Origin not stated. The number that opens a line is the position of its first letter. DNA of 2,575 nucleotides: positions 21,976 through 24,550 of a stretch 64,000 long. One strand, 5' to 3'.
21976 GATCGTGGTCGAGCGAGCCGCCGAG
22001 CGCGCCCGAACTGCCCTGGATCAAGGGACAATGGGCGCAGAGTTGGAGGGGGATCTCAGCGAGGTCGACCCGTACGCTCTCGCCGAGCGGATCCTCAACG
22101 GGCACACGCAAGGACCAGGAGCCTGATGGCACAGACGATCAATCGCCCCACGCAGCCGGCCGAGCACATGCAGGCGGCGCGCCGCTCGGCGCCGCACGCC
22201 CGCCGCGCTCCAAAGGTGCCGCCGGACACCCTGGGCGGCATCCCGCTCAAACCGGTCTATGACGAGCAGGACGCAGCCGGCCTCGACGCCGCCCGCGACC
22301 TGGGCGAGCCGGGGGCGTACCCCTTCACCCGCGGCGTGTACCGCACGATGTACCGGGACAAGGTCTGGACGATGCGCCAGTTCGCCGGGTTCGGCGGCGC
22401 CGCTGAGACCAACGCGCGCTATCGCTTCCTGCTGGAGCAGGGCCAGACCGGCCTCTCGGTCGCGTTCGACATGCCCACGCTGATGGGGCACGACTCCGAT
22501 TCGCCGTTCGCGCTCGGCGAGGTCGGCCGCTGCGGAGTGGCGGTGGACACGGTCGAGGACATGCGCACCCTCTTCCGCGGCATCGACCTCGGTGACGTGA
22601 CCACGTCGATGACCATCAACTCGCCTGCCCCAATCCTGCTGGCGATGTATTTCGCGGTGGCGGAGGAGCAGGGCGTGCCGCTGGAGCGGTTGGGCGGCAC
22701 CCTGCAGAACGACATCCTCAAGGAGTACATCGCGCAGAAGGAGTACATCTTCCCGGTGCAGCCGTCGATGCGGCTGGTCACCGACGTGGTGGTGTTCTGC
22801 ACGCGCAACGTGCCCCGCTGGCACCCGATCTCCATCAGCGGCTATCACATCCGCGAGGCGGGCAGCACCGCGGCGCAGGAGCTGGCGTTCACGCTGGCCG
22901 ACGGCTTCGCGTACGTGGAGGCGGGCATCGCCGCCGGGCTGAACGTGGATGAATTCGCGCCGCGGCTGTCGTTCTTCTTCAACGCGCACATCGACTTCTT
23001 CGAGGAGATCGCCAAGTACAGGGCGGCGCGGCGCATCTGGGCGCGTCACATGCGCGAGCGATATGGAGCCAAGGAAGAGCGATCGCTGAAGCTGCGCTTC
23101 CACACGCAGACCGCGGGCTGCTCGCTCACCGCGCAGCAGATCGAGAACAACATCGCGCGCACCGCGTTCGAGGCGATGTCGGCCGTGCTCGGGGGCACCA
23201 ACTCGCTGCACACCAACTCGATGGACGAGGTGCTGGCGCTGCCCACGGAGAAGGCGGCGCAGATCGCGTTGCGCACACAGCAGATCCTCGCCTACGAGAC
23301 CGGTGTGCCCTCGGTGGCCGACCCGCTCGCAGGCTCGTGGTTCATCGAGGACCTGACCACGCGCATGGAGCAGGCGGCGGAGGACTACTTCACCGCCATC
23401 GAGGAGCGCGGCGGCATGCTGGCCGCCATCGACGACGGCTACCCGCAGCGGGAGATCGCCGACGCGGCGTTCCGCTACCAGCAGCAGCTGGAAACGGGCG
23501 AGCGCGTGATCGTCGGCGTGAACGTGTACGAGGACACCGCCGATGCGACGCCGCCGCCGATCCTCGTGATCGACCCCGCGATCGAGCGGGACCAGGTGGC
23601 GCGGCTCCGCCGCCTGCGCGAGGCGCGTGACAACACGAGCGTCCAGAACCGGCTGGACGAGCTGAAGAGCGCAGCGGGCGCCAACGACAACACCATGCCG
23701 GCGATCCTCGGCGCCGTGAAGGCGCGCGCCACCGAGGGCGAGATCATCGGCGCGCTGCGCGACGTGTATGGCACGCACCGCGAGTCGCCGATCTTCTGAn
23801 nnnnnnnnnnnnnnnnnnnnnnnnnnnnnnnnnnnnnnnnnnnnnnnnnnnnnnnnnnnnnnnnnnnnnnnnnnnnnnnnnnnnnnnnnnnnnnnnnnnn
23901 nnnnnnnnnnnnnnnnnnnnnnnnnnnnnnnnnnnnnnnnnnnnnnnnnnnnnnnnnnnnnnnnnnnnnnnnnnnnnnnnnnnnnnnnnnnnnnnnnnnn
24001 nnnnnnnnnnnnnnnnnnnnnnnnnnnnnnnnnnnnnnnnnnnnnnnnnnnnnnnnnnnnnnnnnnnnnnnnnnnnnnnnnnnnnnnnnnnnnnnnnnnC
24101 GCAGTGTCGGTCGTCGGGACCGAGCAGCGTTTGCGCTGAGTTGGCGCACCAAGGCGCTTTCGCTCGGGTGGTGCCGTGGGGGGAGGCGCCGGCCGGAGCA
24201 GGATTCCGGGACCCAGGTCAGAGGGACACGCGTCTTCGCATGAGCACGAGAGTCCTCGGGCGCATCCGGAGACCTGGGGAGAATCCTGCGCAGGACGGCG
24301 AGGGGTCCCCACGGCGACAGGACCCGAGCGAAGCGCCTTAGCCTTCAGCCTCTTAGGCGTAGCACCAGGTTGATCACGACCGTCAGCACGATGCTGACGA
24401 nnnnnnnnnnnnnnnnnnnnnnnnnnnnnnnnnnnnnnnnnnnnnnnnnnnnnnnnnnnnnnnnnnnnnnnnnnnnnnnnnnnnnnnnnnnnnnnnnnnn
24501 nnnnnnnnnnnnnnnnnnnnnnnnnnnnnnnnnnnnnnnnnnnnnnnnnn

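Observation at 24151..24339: Unrecognised three-copy family of ~175-200 nt rod-shaped structured elements (copy B, reference copy)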

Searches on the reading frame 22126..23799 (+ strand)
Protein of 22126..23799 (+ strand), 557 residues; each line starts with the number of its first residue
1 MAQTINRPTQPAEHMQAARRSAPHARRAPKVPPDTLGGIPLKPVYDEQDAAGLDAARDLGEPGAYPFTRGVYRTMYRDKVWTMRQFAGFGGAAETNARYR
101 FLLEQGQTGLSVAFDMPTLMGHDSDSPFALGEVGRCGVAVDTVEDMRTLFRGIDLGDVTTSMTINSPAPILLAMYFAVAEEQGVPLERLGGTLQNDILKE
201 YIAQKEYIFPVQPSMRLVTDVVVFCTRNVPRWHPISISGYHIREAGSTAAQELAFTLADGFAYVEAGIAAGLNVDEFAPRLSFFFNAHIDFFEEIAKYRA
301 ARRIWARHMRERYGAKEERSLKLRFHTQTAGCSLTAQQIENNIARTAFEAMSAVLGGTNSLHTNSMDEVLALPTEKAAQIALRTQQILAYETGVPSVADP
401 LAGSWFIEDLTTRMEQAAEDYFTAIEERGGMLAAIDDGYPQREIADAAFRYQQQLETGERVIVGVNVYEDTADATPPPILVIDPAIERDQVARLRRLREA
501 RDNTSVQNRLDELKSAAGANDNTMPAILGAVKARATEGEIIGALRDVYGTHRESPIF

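Call 16: search_protein_families(library=pfam, proteins=[window:22126-23799:+])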
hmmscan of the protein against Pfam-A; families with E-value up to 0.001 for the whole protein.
window:22126-23799:+ (557 aa): 1 family
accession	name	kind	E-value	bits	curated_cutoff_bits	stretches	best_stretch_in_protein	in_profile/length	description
PF01642.28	MM_CoA_mutase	-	5.1e-223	741.7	22.1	1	35-549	2-512/512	Methylmalonyl-CoA mutase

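Call 24: find_homologous_proteins(query=window:22126-23799:+)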
Query window:22126-23799:+ (557 aa): 8000 proteins with E <= 0.001 among 8000 candidates; the best 120 are listed.
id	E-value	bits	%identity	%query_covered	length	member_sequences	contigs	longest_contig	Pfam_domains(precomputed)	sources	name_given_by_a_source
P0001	0.0e+0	1181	100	95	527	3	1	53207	PF01642.29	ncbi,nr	ncbi:MAG: methylmalonyl-CoA mutase, partial [Candidatus Dormibacteraeota bacterium]|nr:methylmalonyl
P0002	0.0e+0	1117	89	100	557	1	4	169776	PF01642.29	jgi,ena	jgi:methylmalonyl-CoA mutase N-terminal domain/subunit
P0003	0.0e+0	1106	88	100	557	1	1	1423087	PF01642.29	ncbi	-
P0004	0.0e+0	1102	87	100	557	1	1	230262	PF01642.29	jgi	jgi:methylmalonyl-CoA mutase, N-terminal domain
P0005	0.0e+0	1101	87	100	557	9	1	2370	PF01642.29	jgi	jgi:methylmalonyl-CoA mutase N-terminal domain/subunit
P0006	0.0e+0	1098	86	100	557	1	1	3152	PF01642.29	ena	-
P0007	0.0e+0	1092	87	100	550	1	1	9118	PF01642.29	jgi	jgi:methylmalonyl-CoA mutase N-terminal domain/subunit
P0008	0.0e+0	1087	88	97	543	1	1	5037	PF01642.29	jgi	jgi:methylmalonyl-CoA mutase N-terminal domain/subunit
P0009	0.0e+0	1078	85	100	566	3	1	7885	PF01642.29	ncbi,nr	ncbi:MAG: methylmalonyl-CoA mutase family protein [Candidatus Dormibacteraeota bacterium]|nr:methylm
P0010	0.0e+0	1070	85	100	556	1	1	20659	PF01642.29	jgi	jgi:methylmalonyl-CoA mutase, N-terminal domain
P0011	0.0e+0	1056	85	99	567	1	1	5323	PF01642.29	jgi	jgi:methylmalonyl-CoA mutase, N-terminal domain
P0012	0.0e+0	1056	84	100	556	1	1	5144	PF01642.29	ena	-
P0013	0.0e+0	1049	87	94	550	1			PF01642.29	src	-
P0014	0.0e+0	1044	82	100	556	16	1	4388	PF01642.29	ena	-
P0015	0.0e+0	1033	83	100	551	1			PF01642.29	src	-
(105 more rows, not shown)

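Call 25: find_encoding_contigs(protein=P0003, flank=10000, max_places=3)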
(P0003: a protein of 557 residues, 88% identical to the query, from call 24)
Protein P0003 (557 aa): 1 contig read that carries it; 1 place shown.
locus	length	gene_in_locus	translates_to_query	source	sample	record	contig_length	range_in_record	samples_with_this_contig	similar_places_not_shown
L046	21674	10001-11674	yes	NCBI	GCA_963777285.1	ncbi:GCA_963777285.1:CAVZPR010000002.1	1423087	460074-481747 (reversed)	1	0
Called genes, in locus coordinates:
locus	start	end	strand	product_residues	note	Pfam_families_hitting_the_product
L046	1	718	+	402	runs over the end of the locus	PF00108:Thiolase_N, PF00109:ketoacyl-synt (faint), PF02803:Thiolase_C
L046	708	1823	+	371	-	PF02771:Acyl-CoA_dh_N, PF02770:Acyl-CoA_dh_M, PF00441:Acyl-CoA_dh_1, PF08028:Acyl-CoA_dh_2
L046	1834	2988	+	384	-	PF02771:Acyl-CoA_dh_N, PF02770:Acyl-CoA_dh_M, PF00441:Acyl-CoA_dh_1, PF22924:ACOX_C_alpha1 (faint), PF08028:Acyl-CoA_dh_2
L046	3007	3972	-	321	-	PF08240:ADH_N, PF00107:ADH_zinc_N, PF13602:ADH_zinc_N_2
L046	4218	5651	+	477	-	PF03816:LytR_cpsA_psr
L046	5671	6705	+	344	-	PF00365:PFK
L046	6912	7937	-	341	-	-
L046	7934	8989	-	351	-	PF03816:LytR_cpsA_psr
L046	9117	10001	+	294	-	PF03308:MeaB, PF13191:AAA_16 (weak), PF00009:GTP_EFTU (weak), PF02492:cobW (weak), PF03029:ATP_bind_1 (faint)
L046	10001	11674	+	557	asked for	PF01642:MM_CoA_mutase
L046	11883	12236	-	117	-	PF00903:Glyoxalase (faint)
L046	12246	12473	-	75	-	PF11146:DUF2905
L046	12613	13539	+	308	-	PF02729:OTCace_N, PF00185:OTCace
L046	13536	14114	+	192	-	PF00156:Pribosyltran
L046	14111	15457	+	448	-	PF12890:DHOase, PF01979:Amidohydro_1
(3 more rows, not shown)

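Call 26: find_encoding_contigs(protein=P0002, flank=10000, max_places=3)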
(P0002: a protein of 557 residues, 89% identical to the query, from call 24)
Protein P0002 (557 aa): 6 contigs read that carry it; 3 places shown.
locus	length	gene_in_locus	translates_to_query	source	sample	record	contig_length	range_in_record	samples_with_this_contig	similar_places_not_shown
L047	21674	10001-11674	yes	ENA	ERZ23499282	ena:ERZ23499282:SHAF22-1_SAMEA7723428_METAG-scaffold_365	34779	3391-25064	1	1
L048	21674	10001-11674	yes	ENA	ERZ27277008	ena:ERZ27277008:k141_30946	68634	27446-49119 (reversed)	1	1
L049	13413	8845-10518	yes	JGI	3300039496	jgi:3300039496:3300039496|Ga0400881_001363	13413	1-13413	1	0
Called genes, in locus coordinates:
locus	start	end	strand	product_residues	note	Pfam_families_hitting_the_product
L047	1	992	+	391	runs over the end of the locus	PF00108:Thiolase_N, PF02803:Thiolase_C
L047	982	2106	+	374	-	PF02771:Acyl-CoA_dh_N, PF02770:Acyl-CoA_dh_M, PF00441:Acyl-CoA_dh_1, PF08028:Acyl-CoA_dh_2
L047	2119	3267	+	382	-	PF02771:Acyl-CoA_dh_N, PF02770:Acyl-CoA_dh_M, PF00441:Acyl-CoA_dh_1, PF08028:Acyl-CoA_dh_2, PF22924:ACOX_C_alpha1 (weak)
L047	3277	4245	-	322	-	PF08240:ADH_N, PF00107:ADH_zinc_N, PF13602:ADH_zinc_N_2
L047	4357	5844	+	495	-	PF03816:LytR_cpsA_psr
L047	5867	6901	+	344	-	PF00365:PFK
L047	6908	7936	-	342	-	-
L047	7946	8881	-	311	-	PF03816:LytR_cpsA_psr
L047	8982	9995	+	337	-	PF03308:MeaB, PF00009:GTP_EFTU (weak), PF02492:cobW (faint), PF03029:ATP_bind_1 (faint)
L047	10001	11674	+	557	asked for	PF01642:MM_CoA_mutase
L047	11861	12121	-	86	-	PF11146:DUF2905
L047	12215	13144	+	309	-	PF02729:OTCace_N, PF00185:OTCace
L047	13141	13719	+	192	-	PF00156:Pribosyltran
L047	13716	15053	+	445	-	PF12890:DHOase, PF01979:Amidohydro_1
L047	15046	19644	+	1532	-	PF00988:CPSase_sm_chain, PF00117:GATase, PF25596:CPSase_L_D1, PF02786:CPSase_L_D2, PF02787:CPSase_L_D3, PF25596:CPSase_L_D1, PF02786:CPSase_L_D2, PF02142:MGS, +6 more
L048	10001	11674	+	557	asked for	PF01642:MM_CoA_mutase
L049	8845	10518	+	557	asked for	PF01642:MM_CoA_mutase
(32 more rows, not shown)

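Call 27: find_encoding_contigs(protein=P0004, flank=10000, max_places=3)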
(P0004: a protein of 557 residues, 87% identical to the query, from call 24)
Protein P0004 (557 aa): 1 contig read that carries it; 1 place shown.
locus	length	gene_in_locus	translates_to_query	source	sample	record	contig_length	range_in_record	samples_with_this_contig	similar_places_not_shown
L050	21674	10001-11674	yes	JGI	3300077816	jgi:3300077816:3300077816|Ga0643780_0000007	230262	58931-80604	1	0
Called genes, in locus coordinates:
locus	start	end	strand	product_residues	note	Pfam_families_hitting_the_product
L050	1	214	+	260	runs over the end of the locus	PF00005:ABC_tran, PF13304:AAA_21 (faint), PF12399:BCA_ABC_TP_C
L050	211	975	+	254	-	PF00005:ABC_tran, PF13304:AAA_21 (faint)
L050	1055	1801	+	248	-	PF00990:GGDEF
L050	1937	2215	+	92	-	-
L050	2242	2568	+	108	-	-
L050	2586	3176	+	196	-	-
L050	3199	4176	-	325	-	PF08240:ADH_N, PF00107:ADH_zinc_N, PF13602:ADH_zinc_N_2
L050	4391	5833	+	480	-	PF03816:LytR_cpsA_psr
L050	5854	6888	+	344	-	PF00365:PFK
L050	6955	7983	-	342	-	-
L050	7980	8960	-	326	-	PF03816:LytR_cpsA_psr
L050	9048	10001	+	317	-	PF03308:MeaB, PF00009:GTP_EFTU (faint), PF02492:cobW (faint), PF03029:ATP_bind_1 (faint)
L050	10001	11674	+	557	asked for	PF01642:MM_CoA_mutase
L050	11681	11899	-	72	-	PF11146:DUF2905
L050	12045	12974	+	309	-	PF02729:OTCace_N, PF00185:OTCace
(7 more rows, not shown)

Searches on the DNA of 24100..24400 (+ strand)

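Call 6: search_rna_families(source=window, start=24100, end=24400, threshold=evalue, max_evalue=10, show_alignments=3)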
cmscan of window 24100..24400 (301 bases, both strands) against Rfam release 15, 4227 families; matches with E-value up to 10: 1.
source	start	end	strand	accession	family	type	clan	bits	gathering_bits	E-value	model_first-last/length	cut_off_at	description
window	24130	24194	+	RF02136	HTT-AS1_3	Gene; lncRNA;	-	13.4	70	2.7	1-60/60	no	HTT antisense RNA 1 conserved region 3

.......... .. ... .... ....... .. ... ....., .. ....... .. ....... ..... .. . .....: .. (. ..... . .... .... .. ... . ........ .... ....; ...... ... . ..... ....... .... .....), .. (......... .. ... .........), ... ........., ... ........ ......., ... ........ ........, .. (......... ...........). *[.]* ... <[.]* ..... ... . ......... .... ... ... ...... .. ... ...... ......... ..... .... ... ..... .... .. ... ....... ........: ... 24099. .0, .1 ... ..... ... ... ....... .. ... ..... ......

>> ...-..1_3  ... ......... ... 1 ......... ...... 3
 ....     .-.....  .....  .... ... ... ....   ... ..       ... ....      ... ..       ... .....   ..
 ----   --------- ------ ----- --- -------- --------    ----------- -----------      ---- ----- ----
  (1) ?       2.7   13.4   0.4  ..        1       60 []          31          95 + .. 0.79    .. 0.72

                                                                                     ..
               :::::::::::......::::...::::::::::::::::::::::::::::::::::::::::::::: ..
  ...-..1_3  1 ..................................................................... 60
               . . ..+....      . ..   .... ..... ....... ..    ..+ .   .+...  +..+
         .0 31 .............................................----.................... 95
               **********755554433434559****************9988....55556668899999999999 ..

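Call 13: search_dna_similar(query=window:24151-24339:+, collection=plasmids, mode=distant, max_rows=30)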
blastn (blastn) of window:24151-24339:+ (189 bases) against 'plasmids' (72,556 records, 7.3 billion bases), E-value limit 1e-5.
No match.

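Call 78: search_dna_similar(query=window:24165-24326:+, collection=phages, mode=distant, max_rows=10)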
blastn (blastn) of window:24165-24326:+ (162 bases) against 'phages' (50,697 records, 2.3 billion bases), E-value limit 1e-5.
No match.
